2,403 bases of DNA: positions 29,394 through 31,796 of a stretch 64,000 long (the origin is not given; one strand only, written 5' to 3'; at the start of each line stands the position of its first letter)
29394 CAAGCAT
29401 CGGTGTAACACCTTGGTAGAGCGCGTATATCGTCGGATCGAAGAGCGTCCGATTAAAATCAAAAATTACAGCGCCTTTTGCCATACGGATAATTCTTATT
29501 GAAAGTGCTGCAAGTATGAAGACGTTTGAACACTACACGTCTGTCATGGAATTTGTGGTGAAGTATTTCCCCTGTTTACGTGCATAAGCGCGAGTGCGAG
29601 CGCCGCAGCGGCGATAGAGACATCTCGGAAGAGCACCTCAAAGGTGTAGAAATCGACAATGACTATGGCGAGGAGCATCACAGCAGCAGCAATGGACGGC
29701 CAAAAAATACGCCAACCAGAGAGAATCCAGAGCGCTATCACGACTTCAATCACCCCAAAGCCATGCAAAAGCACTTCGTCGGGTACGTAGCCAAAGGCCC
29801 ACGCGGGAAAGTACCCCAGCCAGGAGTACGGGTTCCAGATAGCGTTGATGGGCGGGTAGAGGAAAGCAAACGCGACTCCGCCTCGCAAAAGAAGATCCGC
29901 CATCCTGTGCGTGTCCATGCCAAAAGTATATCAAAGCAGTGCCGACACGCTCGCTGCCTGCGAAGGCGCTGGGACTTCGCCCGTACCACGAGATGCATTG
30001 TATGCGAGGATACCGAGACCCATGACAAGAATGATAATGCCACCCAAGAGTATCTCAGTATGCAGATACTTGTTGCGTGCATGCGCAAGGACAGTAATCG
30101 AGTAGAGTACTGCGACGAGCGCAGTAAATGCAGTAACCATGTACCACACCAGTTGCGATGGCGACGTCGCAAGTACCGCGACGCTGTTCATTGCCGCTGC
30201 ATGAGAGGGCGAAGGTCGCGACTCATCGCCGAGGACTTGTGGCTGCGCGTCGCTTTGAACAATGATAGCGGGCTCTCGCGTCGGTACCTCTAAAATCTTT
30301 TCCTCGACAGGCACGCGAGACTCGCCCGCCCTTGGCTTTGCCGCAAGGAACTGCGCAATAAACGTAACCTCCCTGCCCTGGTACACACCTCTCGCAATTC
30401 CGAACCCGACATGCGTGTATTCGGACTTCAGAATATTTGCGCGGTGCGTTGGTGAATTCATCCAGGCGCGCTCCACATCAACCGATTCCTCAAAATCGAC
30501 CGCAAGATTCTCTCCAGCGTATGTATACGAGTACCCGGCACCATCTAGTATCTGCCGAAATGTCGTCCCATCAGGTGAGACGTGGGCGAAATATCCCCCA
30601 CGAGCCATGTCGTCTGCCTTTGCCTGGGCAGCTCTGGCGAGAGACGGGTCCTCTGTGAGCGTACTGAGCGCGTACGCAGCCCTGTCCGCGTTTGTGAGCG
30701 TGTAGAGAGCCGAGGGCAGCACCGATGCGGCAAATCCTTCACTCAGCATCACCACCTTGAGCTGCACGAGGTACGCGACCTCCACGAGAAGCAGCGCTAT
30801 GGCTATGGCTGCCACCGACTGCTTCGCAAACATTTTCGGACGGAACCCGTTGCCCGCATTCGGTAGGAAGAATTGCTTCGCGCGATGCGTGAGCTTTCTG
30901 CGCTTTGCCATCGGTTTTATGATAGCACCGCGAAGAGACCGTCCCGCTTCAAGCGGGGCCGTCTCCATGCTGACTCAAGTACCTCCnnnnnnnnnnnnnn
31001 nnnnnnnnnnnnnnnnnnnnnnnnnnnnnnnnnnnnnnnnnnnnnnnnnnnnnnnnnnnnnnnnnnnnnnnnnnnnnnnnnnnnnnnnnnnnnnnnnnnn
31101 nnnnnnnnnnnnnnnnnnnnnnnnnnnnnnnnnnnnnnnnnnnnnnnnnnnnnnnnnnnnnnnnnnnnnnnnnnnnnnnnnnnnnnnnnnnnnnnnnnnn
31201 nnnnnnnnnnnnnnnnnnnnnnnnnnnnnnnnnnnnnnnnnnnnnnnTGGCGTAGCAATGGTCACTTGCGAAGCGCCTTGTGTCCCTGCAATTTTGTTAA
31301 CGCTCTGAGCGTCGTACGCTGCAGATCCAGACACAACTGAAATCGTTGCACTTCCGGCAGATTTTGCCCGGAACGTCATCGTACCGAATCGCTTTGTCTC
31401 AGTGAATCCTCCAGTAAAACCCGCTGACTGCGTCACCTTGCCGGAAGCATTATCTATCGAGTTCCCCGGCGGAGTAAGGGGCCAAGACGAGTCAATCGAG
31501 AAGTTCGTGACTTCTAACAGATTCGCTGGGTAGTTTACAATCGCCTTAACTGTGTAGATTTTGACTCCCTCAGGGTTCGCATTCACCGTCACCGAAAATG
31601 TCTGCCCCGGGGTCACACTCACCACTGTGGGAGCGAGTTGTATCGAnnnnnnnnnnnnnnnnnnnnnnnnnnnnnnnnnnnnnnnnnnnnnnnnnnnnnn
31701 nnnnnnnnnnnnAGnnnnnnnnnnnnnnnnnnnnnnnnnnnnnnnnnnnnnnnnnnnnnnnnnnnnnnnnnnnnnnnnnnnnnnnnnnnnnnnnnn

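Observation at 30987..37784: Putative cohesin-dockerin surface assembly operon with a giant Fn3/Ig-repeat protein, outside a cellulolytic context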

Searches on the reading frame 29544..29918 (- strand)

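Call 3: search_protein_families(library=pfam, proteins=[window:29544-29918:-], max_evalue=1)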
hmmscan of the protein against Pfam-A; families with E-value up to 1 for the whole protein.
window:29544-29918:- (124 aa): 2 families
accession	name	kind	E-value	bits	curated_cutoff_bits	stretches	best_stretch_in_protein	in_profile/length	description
PF07681.17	DoxX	-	0.00075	20.5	23.6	1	8-87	2-81/85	DoxX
PF13781.11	DoxX_3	-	0.034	15.1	25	1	44-88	31-76/102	DoxX-like family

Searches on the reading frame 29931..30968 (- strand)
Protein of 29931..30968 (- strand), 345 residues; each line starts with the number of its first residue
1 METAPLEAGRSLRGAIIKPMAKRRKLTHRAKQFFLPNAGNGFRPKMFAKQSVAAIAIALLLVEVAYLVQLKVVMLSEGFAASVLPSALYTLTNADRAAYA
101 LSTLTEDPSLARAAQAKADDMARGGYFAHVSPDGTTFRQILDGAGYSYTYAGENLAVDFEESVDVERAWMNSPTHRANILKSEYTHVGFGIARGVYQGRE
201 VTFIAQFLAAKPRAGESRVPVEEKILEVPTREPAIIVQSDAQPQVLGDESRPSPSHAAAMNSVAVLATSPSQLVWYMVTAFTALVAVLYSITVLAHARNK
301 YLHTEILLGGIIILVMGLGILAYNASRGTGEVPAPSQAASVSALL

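Call 3: search_protein_families(library=pfam, proteins=[window:29931-30968:-], max_evalue=1)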
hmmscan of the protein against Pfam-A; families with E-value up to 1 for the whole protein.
window:29931-30968:- (345 aa): 1 family
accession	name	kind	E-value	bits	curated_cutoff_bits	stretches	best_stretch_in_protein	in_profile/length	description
PF00188.32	CAP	-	6.9e-18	66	21.1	1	91-195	3-106/117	Cysteine-rich secretory protein family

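Call 4: search_protein_families(library=ncbifam, proteins=[window:29931-30968:-], max_evalue=1)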
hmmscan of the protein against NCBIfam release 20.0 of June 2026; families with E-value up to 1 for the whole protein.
window:29931-30968:- (345 aa): 2 families
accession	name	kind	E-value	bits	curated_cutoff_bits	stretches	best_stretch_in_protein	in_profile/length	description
TIGR02909.1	spore_YkwD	subfamily_domain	1.1e-29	102.9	171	1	88-198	8-118/127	uncharacterized protein, YkwD family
NF052539.1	DivAsocLipDalA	equivalog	6.2e-14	52.2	200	1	86-191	49-154/169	divisome-associated lipoprotein DalA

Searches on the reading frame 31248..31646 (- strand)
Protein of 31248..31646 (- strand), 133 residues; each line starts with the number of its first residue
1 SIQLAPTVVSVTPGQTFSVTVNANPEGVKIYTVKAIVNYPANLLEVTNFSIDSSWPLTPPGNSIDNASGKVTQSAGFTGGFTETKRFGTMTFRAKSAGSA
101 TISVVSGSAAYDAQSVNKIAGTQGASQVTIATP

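Call 44: predict_structure(alignment_id=A6)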
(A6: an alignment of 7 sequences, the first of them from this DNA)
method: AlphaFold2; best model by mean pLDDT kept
length: 133 residues; sequences in the alignment: 7
mean_pLDDT: 90.4   pTM: 0.85
mean pLDDT of the five models: 90.4, 90.1, 89.2, 88.9, 86.7
residues with pLDDT >= 90: 91; 70-90: 32; 50-70: 10; < 50: 0
segments of 3 or more residues with pLDDT < 50: none
pLDDT, mean of each block of 10 residues (from residue 1): 96 98 90 93 97 86 94 90 94 98 84 62 93 86
secondary structure, 60 per line:
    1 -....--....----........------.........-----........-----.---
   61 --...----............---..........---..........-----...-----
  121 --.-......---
elements in order: E2-5 E8-11 E16-23 E30-38 E44-51 E63-65 E70-81 E85-94 E98-107 E125-130

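Call 48: fold_search(model_id=the predicted structure, library=pdb)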
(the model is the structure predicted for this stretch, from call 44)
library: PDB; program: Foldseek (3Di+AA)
matches with E <= 10: 1993; with E <= 0.001: 66
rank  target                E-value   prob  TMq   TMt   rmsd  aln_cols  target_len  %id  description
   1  6kgc_A                2.4e-07  1.00  0.69  0.65   4.2       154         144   13  Crystal structure of CaDoc0917(R49D)-CaCohA2 complex at pH 5.4 (released 2020-07-08)
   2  6kgf_A                2.8e-07  1.00  0.67  0.63   4.3       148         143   14  Crystal structure of CaDoc0917(R16D)-CaCohA2 complex at pH 8.2 (released 2020-07-08)
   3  6kgf_C                3.2e-07  1.00  0.66  0.60   4.3       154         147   14  Crystal structure of CaDoc0917(R16D)-CaCohA2 complex at pH 8.2 (released 2020-07-08)
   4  1g1k_A                4.7e-07  1.00  0.62  0.58   4.8       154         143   19  COHESIN MODULE FROM THE CELLULOSOME OF CLOSTRIDIUM CELLULOLYTICUM (released 2000-11-22)
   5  6kge_A                5.8e-07  1.00  0.66  0.63   4.3       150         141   14  Crystal structure of CaDoc0917(R16D)-CaCohA2 complex at pH 5.5 (released 2020-07-08)
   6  5nrm_A                8.6e-07  1.00  0.64  0.61   4.2       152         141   20  Crystal structure of the sixth cohesin from Acetivibrio cellulolyticus' scaffoldin B in complex with Cel5 dockerin S51 (released 2018-01-31)
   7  2vn6_A                9.1e-07  1.00  0.62  0.56   4.8       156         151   20  The Clostridium cellulolyticum dockerin displays a dual binding mode for its cohesin partner (released 2008-05-13)
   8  4dh2_A                1.0e-06  1.00  0.64  0.55   4.7       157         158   13  Crystal structure of Coh-OlpC(Cthe_0452)-Doc435(Cthe_0435) complex: A novel type I Cohesin-Dockerin complex from Clost (released 2012-11-28)
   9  6kgd_A                1.1e-06  1.00  0.69  0.64   3.8       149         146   14  Crystal structure of CaDoc0917(R49D)-CaCohA2 complex at pH 8.0 (released 2020-07-08)
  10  2xdh                  1.1e-06  1.00  0.63  0.61   5.1       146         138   14  Non-cellulosomal cohesin from the hyperthermophilic archaeon Archaeoglobus fulgidus (released 2010-05-26)
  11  3ul4_A                1.9e-06  1.00  0.67  0.63   4.4       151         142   12  Crystal structure of Coh-OlpA(Cthe_3080)-Doc918(Cthe_0918) complex: A novel type I Cohesin-Dockerin complex from Clost (released 2012-11-28)
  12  4dh2_C                2.0e-06  1.00  0.62  0.54   4.9       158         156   13  Crystal structure of Coh-OlpC(Cthe_0452)-Doc435(Cthe_0435) complex: A novel type I Cohesin-Dockerin complex from Clost (released 2012-11-28)
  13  2vn5_C                2.1e-06  1.00  0.62  0.57   5.2       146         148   18  The Clostridium cellulolyticum dockerin displays a dual binding mode for its cohesin partner (released 2008-05-20)
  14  6kg8_MODEL_1_A        2.8e-06  1.00  0.63  0.56   4.6       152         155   16  Solution structure of CaCohA2 from Clostridium acetobutylicum (released 2020-07-08)
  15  2vn5_A                3.1e-06  1.00  0.65  0.62   4.5       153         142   20  The Clostridium cellulolyticum dockerin displays a dual binding mode for its cohesin partner (released 2008-05-20)
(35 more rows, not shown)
